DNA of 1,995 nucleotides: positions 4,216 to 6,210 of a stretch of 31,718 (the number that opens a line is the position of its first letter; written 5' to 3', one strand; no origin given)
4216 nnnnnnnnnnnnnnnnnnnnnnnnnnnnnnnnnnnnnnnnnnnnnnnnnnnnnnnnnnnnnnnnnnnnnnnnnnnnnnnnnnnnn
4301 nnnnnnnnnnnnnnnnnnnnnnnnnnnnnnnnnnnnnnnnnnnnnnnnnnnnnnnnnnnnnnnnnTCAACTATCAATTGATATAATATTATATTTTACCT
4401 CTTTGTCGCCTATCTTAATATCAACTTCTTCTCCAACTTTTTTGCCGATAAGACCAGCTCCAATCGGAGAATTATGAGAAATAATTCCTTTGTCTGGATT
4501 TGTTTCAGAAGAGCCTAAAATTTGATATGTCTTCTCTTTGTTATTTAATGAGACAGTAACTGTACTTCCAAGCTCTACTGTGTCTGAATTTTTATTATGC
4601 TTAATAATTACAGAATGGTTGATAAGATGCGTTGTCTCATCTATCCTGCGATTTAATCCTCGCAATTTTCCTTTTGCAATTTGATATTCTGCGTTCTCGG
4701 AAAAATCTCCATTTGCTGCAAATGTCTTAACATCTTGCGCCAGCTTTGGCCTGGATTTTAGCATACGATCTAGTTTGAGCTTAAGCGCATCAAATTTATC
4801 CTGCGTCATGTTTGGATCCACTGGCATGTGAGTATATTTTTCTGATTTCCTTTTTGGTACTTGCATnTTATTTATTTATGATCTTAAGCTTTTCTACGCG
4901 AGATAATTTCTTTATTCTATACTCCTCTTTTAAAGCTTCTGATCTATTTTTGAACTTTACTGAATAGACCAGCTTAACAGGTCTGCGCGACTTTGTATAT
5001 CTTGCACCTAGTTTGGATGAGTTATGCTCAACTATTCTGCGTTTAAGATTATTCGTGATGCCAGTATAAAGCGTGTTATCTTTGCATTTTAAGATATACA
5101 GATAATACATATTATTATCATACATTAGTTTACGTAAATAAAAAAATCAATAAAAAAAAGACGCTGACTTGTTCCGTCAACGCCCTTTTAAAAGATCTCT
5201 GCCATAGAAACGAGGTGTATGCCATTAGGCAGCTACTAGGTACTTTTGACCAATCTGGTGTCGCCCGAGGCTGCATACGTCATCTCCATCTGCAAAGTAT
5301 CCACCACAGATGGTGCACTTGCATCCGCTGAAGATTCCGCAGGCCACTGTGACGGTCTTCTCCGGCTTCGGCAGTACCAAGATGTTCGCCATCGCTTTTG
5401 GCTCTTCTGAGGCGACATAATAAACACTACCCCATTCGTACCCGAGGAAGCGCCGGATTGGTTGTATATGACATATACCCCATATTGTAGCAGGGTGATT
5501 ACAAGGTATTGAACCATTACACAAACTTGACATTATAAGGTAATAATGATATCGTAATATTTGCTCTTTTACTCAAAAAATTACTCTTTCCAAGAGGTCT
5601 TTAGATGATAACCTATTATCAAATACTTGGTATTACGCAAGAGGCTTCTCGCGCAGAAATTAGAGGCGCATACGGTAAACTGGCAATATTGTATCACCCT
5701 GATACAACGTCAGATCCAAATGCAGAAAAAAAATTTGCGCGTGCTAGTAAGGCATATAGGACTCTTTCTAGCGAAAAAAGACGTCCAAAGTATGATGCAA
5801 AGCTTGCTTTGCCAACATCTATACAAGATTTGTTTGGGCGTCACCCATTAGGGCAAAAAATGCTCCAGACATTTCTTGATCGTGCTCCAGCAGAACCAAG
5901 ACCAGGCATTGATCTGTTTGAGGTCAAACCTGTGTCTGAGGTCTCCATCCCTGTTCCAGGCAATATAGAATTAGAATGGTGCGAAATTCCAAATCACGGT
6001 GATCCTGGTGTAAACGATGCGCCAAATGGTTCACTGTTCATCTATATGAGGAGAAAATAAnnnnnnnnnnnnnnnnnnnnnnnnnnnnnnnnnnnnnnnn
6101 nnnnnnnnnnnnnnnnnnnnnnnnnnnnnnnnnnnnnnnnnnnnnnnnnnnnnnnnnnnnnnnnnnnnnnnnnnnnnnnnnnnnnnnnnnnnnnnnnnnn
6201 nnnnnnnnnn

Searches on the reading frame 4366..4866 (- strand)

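Call 9: search_protein_families(library=pfam, proteins=[window:4366-4866:-], max_evalue=0.01)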
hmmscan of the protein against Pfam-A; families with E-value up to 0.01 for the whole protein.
window:4366-4866:- (166 aa): 2 families
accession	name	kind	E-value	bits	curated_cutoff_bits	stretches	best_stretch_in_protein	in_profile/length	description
PF01272.25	GreA_GreB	-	3.8e-23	81.7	26.9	1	93-165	2-76/77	Transcription elongation factor, GreA/GreB, C-term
PF03449.20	GreA_GreB_N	-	3.8e-14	53.1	24.5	1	20-87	3-71/71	Transcription elongation factor, N-terminal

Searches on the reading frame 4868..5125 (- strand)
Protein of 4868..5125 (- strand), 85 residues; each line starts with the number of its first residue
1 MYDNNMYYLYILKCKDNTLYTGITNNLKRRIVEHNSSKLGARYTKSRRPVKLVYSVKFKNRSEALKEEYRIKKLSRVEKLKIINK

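Call 9: search_protein_families(library=pfam, proteins=[window:4868-5125:-], max_evalue=0.01)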
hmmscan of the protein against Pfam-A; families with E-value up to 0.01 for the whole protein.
window:4868-5125:- (85 aa): 1 family
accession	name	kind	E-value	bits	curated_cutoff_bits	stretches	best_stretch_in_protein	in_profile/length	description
PF01541.30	GIY-YIG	-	2.4e-18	66.6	22.6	1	6-77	1-74/78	GIY-YIG catalytic domain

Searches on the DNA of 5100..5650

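Call 89: search_rna_families(source=window, start=5100, end=5650, threshold=evalue, max_evalue=1, show_alignments=1)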
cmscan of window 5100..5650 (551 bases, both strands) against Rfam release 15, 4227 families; matches with E-value up to 1: 1.
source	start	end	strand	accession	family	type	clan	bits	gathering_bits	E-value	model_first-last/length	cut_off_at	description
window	5129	5203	+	RF02849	Ysr197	Gene; sRNA;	-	14.7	167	0.31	1-254/254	no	Yersinia sRNA 197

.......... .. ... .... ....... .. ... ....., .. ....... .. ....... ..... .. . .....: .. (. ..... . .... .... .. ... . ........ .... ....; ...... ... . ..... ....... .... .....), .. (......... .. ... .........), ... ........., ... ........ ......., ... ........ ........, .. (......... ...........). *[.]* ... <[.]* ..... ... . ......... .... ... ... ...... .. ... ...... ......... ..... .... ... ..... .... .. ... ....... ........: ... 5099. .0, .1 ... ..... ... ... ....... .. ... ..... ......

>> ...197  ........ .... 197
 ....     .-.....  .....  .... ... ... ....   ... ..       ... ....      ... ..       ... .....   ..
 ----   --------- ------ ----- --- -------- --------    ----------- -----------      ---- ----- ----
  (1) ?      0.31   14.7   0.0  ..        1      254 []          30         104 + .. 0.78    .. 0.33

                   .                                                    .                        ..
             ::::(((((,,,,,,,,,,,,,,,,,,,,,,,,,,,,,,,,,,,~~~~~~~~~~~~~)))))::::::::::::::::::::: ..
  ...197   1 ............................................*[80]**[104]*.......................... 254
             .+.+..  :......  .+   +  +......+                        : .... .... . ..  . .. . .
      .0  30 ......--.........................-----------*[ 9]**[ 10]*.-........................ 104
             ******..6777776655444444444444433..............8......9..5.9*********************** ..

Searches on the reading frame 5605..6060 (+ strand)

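Call 73: search_protein_families(library=pfam, proteins=[window:5605-6060:+], max_evalue=0.001)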
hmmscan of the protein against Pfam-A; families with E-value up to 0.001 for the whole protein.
window:5605-6060:+ (151 aa): 1 family
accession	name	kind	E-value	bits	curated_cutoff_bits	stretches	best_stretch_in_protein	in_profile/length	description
PF00226.36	DnaJ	-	9.3e-21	74.1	27.8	1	3-64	1-63/63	DnaJ domain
